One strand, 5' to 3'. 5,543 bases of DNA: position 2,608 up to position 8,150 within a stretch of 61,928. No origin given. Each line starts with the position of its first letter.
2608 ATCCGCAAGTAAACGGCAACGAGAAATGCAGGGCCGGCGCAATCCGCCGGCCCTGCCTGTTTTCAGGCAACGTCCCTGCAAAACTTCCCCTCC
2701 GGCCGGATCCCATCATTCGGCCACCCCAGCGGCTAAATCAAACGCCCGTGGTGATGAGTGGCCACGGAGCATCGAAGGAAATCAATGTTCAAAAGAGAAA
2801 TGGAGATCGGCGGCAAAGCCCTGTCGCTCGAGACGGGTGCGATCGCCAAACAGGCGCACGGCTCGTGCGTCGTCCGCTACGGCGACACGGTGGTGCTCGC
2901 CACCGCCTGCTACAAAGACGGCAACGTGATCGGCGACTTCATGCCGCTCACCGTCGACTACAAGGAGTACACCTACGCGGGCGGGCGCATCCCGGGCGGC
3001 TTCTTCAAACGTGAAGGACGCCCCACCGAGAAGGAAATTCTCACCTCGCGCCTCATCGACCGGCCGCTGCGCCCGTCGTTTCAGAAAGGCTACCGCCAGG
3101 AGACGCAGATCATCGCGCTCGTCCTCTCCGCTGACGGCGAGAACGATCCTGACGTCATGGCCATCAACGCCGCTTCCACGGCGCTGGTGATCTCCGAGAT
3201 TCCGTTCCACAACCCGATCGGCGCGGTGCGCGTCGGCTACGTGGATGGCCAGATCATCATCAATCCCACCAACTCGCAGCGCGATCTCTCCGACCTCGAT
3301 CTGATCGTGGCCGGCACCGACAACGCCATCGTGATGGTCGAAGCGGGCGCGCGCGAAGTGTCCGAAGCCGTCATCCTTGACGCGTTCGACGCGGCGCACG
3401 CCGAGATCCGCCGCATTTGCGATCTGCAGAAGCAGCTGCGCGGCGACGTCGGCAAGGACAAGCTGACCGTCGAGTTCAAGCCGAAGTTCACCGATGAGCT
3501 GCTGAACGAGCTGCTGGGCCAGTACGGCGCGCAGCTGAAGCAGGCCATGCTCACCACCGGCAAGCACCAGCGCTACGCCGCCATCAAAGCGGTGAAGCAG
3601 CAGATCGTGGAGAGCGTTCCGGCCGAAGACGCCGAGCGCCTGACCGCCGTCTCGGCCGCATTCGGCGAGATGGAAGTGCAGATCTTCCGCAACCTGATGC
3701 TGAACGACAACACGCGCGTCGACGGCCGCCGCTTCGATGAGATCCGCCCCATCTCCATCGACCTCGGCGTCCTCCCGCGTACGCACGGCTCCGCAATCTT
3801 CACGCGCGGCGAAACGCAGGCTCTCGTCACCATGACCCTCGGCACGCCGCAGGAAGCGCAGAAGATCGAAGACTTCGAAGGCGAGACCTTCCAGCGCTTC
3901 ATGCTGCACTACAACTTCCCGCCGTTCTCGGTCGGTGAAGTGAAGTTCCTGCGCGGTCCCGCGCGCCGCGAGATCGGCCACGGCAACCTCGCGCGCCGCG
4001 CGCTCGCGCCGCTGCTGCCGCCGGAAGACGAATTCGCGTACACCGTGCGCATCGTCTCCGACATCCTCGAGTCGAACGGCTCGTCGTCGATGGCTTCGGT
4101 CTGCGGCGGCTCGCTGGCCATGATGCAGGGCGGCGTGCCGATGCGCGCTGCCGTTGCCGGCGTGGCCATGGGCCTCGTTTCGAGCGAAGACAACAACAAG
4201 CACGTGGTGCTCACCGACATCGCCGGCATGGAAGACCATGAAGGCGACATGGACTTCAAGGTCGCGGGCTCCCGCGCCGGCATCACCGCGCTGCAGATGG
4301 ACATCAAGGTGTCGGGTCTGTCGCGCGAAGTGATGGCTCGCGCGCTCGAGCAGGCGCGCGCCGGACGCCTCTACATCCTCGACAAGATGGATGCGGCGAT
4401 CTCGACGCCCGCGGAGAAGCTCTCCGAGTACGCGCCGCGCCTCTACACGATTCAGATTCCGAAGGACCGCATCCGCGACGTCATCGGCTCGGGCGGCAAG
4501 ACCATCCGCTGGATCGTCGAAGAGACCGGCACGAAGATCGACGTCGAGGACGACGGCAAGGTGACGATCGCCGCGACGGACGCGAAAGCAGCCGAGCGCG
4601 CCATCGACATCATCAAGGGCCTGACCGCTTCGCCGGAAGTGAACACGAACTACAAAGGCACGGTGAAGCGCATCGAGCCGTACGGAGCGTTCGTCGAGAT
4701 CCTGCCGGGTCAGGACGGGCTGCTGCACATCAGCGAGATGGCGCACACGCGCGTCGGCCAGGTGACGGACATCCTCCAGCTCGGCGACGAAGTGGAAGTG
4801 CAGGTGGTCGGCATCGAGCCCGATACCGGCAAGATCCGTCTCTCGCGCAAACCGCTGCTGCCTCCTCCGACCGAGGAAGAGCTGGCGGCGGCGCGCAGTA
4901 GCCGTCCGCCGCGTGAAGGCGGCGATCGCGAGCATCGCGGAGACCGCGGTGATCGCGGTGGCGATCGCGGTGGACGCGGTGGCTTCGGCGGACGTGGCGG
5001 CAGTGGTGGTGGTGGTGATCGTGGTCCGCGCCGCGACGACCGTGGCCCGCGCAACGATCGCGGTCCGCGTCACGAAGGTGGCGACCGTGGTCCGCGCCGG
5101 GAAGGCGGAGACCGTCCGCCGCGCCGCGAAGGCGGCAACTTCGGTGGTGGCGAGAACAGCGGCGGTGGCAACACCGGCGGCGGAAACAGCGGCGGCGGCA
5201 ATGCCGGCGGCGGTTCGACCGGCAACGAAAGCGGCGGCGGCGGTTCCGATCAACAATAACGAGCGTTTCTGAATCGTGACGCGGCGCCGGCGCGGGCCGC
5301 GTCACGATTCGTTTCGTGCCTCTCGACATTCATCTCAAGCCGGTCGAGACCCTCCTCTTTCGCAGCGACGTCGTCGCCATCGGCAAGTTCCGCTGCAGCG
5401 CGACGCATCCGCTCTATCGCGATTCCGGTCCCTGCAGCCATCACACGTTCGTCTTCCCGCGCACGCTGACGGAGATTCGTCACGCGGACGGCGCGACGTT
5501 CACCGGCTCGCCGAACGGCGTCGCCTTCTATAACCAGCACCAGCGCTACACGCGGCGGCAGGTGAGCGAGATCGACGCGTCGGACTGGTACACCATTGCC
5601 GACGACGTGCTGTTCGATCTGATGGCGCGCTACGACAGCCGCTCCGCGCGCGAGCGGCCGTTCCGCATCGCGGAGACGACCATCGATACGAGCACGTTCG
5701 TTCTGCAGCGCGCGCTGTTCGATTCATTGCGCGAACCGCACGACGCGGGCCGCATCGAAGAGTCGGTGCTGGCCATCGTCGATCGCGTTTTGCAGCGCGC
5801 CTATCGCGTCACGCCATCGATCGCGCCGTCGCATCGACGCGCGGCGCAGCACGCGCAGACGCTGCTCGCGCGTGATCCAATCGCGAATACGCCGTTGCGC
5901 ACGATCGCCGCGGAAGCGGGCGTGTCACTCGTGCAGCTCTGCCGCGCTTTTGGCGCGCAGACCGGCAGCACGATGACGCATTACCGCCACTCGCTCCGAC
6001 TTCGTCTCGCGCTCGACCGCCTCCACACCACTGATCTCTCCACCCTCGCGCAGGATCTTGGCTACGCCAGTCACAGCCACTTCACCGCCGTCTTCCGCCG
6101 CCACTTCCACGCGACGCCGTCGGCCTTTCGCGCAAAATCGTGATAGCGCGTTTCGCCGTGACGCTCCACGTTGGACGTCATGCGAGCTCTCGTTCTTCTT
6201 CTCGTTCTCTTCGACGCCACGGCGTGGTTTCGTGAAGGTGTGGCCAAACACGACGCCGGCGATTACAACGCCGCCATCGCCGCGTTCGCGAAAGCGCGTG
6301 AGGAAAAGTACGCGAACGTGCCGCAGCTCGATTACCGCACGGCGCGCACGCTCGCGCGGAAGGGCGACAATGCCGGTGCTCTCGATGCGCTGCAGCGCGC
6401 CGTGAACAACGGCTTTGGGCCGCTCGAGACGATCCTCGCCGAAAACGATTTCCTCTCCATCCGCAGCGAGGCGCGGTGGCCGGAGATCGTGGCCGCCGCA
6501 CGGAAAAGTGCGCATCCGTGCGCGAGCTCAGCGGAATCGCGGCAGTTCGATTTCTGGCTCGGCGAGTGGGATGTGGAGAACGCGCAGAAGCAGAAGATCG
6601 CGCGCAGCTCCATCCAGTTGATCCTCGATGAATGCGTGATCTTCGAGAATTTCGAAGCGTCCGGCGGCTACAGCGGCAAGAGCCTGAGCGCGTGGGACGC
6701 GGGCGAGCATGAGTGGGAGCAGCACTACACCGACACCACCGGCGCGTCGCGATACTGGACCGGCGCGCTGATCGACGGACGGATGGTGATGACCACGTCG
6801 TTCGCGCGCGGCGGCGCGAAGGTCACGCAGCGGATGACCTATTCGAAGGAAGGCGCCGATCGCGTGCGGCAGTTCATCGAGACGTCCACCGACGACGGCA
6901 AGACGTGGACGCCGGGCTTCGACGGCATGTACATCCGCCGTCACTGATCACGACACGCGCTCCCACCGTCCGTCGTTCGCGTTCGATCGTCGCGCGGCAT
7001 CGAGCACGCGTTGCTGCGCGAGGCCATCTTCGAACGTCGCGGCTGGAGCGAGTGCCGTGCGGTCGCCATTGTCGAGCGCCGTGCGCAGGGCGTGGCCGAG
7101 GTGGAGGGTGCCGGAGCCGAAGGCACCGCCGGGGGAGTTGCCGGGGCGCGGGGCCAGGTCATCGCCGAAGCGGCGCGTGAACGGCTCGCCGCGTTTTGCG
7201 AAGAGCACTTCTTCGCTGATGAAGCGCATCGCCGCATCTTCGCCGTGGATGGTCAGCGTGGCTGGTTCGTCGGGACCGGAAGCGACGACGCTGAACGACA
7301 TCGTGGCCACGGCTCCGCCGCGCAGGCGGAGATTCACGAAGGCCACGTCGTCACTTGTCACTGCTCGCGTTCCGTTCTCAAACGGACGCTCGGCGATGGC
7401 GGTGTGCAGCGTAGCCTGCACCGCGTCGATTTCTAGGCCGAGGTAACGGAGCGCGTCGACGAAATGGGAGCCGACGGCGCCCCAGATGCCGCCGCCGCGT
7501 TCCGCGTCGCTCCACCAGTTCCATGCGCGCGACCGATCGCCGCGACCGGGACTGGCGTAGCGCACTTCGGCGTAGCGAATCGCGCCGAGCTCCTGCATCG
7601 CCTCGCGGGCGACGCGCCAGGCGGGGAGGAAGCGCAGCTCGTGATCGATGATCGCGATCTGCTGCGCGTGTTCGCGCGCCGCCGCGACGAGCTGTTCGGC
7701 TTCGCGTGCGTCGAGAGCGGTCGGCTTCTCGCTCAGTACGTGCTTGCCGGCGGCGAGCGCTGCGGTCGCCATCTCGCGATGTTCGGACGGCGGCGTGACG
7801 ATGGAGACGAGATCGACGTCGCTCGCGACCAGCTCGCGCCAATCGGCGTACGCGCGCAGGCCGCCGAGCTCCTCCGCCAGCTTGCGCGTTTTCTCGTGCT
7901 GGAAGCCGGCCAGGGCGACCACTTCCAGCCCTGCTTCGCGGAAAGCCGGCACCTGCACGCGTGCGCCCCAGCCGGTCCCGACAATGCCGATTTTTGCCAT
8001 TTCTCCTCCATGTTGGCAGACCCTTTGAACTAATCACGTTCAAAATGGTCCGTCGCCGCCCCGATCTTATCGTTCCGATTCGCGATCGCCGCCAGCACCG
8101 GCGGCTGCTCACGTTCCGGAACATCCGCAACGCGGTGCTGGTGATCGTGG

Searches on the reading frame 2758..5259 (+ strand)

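Call 11: search_protein_families(library=pfam, proteins=[window:2758-5259:+], max_evalue=0.001)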
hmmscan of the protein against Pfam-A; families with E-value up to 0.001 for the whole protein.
window:2758-5259:+ (833 aa): 5 families
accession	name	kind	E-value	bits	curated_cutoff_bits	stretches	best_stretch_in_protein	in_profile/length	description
PF01138.27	RNase_PH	-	5.4e-60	201.9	25.5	2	20-149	3-130/130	3' exoribonuclease family, domain 1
PF03725.20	RNase_PH_C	-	1.1e-22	80.2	20.8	2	152-215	1-66/67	3' exoribonuclease family, domain 2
PF00575.29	S1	-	1.9e-18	67.1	22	1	626-698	2-74/74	S1 RNA binding domain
PF03726.19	PNPase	-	1.5e-13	51.5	24.6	1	253-325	7-81/81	Polyribonucleotide nucleotidyltransferase, RNA binding domain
PF00013.35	KH_1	-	1.5e-12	47.5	21.5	1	563-620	2-65/66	KH domain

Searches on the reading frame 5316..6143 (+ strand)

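Call 11: search_protein_families(library=pfam, proteins=[window:5316-6143:+], max_evalue=0.001)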
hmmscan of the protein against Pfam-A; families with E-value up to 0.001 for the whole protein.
window:5316-6143:+ (275 aa): 2 families
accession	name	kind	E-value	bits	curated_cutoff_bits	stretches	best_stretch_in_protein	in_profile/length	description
PF12833.13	HTH_18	-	7.4e-18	65.1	33.6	1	197-273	1-79/80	Helix-turn-helix domain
PF00165.29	HTH_AraC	-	2.3e-11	44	26.6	2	241-272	11-41/42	Bacterial regulatory helix-turn-helix proteins, AraC family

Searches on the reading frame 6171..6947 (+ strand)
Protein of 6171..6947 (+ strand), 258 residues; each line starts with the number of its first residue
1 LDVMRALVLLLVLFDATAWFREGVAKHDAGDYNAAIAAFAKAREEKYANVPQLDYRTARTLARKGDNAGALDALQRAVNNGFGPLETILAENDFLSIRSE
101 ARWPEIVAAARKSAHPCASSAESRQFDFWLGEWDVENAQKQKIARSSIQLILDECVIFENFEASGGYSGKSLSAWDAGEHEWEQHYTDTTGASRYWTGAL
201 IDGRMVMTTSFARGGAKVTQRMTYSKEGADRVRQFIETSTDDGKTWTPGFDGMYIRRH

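Call 11: search_protein_families(library=pfam, proteins=[window:6171-6947:+], max_evalue=0.001)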
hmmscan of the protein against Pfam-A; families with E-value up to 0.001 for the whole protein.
window:6171-6947:+ (258 aa): 2 families
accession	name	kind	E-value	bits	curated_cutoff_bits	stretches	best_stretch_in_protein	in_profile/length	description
PF07719.23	TPR_2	-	7.5e-05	23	27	0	16-44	1-29/34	Tetratricopeptide repeat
PF00515.34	TPR_1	-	0.00078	19.6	27.8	0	16-42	1-27/34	Tetratricopeptide repeat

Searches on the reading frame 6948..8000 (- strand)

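Call 11: search_protein_families(library=pfam, proteins=[window:6948-8000:-], max_evalue=0.001)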
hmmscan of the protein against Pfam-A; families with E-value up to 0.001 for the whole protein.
window:6948-8000:- (350 aa): 4 families
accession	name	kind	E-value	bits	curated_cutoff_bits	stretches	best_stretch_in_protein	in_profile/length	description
PF01408.29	GFO_IDH_MocA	-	2e-24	87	24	1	3-115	2-116/120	Oxidoreductase family, NAD-binding Rossmann fold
PF22725.1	GFO_IDH_MocA_C3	-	3.6e-21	75.9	27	1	135-258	8-123/124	GFO/IDH/MocA C-terminal domain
PF02894.22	GFO_IDH_MocA_C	-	9.9e-16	58.6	22.9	1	137-343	8-213/218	Oxidoreductase family, C-terminal alpha/beta domain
PF03447.22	NAD_binding_3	-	3.5e-08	34.6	24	1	5-115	3-113/116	Homoserine dehydrogenase, NAD binding domain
